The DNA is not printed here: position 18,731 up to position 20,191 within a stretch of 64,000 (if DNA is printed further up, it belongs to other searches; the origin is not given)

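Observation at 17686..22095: Phage-encoded MoxR AAA+ ATPase and HExxH-vWA partner, followed by a ~680-aa low-complexity protein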

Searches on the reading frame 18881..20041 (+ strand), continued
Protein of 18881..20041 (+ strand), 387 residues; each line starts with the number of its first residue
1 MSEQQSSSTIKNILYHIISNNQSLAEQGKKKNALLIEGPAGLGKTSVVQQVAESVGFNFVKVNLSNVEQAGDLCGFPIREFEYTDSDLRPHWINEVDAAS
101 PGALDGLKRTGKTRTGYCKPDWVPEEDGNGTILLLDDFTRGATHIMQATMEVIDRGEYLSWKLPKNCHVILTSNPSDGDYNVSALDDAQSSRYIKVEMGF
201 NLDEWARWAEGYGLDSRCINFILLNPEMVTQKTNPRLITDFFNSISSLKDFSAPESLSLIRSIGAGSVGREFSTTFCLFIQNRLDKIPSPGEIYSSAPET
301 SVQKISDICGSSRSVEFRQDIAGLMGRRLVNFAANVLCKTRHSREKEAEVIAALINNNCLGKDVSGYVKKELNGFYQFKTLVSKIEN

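Call 46: search_solved_structures(query=A2, max_evalue=0.001, show_alignments=2)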
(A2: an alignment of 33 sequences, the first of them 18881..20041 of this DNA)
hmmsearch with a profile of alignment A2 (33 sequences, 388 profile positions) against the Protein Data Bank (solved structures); distinct sequences matched with E-value up to 0.001: 5.
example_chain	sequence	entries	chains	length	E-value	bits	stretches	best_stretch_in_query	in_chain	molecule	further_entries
6i27_A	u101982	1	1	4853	6.3e-22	81.1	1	27-73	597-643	Midasin,Midasin,Midasin,Midasin,Midasin,Midasin,Midasin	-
6i26_A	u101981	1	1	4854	6.3e-22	81.1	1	27-73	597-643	Midasin,Midasin,Midasin,Midasin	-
5jcs_s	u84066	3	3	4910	6.3e-22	81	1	27-73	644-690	Midasin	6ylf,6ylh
6hyp_A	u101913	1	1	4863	6.4e-22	81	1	27-73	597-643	Midasin,Midasin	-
6or5_A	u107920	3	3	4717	2.9e-21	78.9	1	26-74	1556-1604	Midasin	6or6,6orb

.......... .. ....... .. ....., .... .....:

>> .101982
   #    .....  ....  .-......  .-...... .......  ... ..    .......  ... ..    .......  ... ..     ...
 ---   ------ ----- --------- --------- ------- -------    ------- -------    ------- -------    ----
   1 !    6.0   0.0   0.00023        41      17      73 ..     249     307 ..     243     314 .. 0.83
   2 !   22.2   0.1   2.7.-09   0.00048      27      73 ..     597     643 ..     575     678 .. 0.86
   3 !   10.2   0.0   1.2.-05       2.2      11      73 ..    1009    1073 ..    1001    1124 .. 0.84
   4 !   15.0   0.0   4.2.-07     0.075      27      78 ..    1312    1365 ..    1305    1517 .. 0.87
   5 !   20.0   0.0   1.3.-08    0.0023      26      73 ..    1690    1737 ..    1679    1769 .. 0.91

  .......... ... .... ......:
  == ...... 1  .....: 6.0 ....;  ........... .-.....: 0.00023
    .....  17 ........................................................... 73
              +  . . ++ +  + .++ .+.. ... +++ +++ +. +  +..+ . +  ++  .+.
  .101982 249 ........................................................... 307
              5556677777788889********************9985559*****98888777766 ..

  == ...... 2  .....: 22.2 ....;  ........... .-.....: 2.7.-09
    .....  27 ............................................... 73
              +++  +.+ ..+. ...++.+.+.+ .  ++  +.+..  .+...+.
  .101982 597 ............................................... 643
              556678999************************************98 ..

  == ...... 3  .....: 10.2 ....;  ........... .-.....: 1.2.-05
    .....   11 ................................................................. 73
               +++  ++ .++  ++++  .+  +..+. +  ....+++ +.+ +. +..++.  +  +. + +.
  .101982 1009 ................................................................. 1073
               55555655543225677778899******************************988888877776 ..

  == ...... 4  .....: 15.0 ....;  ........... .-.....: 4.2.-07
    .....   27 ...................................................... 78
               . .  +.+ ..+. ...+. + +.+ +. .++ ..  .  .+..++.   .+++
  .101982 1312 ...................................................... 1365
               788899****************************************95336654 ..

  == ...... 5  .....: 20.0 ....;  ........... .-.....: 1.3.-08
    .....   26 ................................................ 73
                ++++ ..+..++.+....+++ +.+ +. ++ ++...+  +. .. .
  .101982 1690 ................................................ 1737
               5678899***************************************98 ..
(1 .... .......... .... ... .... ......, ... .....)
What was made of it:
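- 18881..20044 (+): ORF2, 387 aa: a divergent MoxR/AAA_5-type AAA+ ATPase. It is a distant relative of the N4 gp24 family. The PDB profile hits only midasin AAA domains, at 6e-22 (call 46).
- On MoxR-class AAA+ ATPase (MoxR/AAA_5 group, helix-2-insert clade): The PDB profile hits only midasin (call 46).
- Midasin AAA domains are the only PDB sequence relatives (call 46).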

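Call 48: find_related_loci(query=A2, collection=viral_contigs, flank=7000)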
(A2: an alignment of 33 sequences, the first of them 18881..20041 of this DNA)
Query A2 (387 aa) in viral_contigs; peptide patterns used: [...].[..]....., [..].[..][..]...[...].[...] (x = any residue, [..] = any of these).
599 stretches matched a pattern (row limit reached: there are more); 540 encode a relative of the query (tblastn E <= 1e-3); the best 80 are kept; 80 distinct loci.
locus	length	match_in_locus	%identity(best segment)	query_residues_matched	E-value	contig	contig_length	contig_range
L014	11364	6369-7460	45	4-372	2e-101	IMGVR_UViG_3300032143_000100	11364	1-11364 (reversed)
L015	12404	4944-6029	44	4-372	1e-100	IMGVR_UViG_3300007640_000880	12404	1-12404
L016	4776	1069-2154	43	4-372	8e-100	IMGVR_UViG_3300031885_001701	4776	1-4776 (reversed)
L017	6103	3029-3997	47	4-333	7e-100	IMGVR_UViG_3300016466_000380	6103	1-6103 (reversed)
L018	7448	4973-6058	43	4-372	1e-99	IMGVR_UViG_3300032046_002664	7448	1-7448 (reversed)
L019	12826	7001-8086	43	4-372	7e-100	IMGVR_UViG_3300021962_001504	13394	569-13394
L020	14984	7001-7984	47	10-332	2e-99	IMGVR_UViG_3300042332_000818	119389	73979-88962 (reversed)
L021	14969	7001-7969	46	4-333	2e-99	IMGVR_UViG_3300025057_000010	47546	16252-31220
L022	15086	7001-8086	43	4-372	3e-99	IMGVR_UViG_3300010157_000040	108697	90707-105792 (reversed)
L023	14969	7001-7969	46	4-333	2e-99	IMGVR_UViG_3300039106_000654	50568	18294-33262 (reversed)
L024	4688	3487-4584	42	1-372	9e-100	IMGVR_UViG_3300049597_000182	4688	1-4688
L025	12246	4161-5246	43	4-372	2e-99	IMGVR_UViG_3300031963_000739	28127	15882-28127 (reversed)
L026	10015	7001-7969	46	4-333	2e-99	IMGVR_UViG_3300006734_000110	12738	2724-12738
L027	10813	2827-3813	46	4-339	5e-99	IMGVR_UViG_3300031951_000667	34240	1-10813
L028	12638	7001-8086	42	4-372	6e-99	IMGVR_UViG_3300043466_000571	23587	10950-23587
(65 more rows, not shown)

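Call 65: search_protein_families(library=pfam, alignment_id=A2, max_evalue=0.001)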
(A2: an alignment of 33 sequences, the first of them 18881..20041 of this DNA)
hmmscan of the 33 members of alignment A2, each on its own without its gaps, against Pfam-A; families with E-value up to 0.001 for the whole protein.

A. member 1, window:18881-20041:+ (387 aa): 5 families
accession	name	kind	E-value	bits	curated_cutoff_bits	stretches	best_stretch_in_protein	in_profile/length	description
PF07728.20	AAA_5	-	1.1e-06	29.2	22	1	34-188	2-134/139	AAA domain (dynein-related subfamily)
PF00004.35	AAA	-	3.6e-06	27.9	21.2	1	34-69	1-36/131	ATPase family associated with various cellular activities (AAA)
PF13401.12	AAA_22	-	4.5e-05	24.2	27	0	30-76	4-53/130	AAA domain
PF07726.17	AAA_3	-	4.5e-05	23.8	27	0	34-81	2-49/131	ATPase family associated with various cellular activities (AAA)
PF05496.18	RuvB_N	-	0.00032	21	27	1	26-75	28-77/159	Holliday junction DNA helicase RuvB P-loop domain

B. families by the number of members that match (of 33 scanned): 10 families
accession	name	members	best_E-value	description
PF07726.17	AAA_3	16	2.2e-07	ATPase family associated with various cellular activities (AAA)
PF07728.20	AAA_5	13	1.1e-06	AAA domain (dynein-related subfamily)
PF00004.35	AAA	12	3.6e-06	ATPase family associated with various cellular activities (AAA)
PF13191.12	AAA_16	3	7e-05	AAA ATPase domain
PF13401.12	AAA_22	2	4.5e-05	AAA domain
PF05496.18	RuvB_N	2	0.00032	Holliday junction DNA helicase RuvB P-loop domain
PF25199.1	nSTAND_NTPase5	2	0.00083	Novel STAND NTPase 5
PF01057.23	Parvo_NS1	1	8.1e-05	Parvovirus non-structural protein NS1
PF03266.21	NTPase_1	1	0.00017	NTPase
PF05729.18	NACHT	1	0.00073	NACHT domain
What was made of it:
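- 18881..20044 (+): Of 33 family members, 16 match AAA_3 and 13 match AAA_5 (call 65).
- On MoxR-class AAA+ ATPase (MoxR/AAA_5 group, helix-2-insert clade): Among 33 family members, AAA_3 (16) and AAA_5 (13) are the most frequent matches (call 65).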

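Call 78: search_solved_structures(query=A5, max_evalue=10, show_alignments=2)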
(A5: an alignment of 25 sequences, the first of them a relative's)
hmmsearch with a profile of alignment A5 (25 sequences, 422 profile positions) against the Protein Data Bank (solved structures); distinct sequences matched with E-value up to 10: 4.
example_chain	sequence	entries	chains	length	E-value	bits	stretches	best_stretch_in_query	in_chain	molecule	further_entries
9lq9_A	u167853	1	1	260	0.27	13.5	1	285-353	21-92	NrN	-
9lqc_A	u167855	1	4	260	0.35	13.1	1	285-353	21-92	NrN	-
9lqa_A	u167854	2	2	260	0.35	13.1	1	285-353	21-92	NrN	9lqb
4ob1_A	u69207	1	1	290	0.93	11.7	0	291-321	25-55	Cobalt-containing nitrile hydratase subunit alpha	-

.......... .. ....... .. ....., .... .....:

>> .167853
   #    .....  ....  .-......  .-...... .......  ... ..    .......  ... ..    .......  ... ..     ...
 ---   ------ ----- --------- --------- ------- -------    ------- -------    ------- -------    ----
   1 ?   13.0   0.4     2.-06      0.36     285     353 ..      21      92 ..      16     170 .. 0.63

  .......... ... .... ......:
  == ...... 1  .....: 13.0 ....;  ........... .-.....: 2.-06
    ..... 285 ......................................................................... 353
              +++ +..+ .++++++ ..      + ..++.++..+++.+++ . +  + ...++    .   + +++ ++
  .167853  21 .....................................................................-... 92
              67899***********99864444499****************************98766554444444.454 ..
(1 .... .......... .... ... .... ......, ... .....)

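Call 79: search_protein_families(library=pfam, alignment_id=A5, max_evalue=1)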
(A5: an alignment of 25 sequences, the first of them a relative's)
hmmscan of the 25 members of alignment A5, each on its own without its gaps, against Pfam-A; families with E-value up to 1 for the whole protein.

A. member 1, L013:8268-9497:+ (410 aa): 1 family
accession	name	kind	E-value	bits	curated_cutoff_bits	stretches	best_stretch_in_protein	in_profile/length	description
PF14660.12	DUF4458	-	0.25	11.9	22.4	1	234-268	24-58/114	Domain of unknown function (DUF4458)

B. families by the number of members that match (of 25 scanned): 30 families (the first 25 are shown)
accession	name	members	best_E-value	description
PF03962.21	Mnd1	5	0.036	Mnd1 HTH domain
PF11461.13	RILP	3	0.0045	Rab interacting lysosomal protein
PF01335.27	DED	2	0.12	Death effector domain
PF00533.33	BRCT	2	0.14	BRCA1 C Terminus (BRCT) domain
PF00619.27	CARD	1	0.0013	Caspase recruitment domain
PF11447.13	DUF3201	1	0.0055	Protein of unknown function (DUF3201)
PF12745.12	HGTP_anticodon2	1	0.0056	Anticodon binding domain of tRNAs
PF02268.21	TFIIA_gamma_N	1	0.011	Transcription initiation factor IIA, gamma subunit, helical domain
PF02732.21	ERCC4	1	0.012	ERCC4 domain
PF03847.19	TFIID_20kDa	1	0.016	Transcription initiation factor TFIID subunit A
PF24793.1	GINT1_N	1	0.028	Glucosamine inositolphosphorylceramide transferase 1, N-terminal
PF07692.16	Fea1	1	0.028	Low iron-inducible periplasmic protein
PF21186.2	DUF6852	1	0.031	Domain of unknown function (DUF6852)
PF19064.5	DUF5760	1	0.042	Family of unknown function (DUF5760)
PF00633.29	HHH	1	0.043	Helix-hairpin-helix motif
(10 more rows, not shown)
